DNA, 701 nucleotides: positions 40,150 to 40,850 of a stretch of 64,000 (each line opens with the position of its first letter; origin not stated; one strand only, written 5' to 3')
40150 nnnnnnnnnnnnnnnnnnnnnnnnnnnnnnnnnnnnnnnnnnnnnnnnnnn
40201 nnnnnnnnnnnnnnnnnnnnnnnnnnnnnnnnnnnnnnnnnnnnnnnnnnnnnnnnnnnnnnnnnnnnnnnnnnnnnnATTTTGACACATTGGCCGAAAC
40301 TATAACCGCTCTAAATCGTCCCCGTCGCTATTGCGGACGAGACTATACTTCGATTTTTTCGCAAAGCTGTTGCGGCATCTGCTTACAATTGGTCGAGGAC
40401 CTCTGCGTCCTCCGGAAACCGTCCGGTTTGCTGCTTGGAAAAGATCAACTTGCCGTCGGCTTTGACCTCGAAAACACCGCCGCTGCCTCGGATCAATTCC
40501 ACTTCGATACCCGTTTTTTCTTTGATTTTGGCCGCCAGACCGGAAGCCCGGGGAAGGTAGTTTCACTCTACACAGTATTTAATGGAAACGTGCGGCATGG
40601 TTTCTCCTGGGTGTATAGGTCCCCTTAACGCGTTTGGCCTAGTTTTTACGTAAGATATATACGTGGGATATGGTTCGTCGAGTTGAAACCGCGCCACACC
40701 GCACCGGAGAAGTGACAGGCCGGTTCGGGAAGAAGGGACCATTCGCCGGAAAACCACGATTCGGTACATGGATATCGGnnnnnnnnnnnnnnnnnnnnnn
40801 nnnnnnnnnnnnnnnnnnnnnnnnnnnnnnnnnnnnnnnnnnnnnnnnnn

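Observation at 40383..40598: Unannotated selenoprotein: SelW/Rdx-family gene with in-frame TGA (CxxU) immediately upstream of the arsR-hgc operon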

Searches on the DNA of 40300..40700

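Call 12: search_rna_families(source=window, start=40300, end=40700, threshold=evalue, max_evalue=10, show_alignments=3)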
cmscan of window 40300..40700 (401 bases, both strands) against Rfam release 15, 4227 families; matches with E-value up to 10: 0.
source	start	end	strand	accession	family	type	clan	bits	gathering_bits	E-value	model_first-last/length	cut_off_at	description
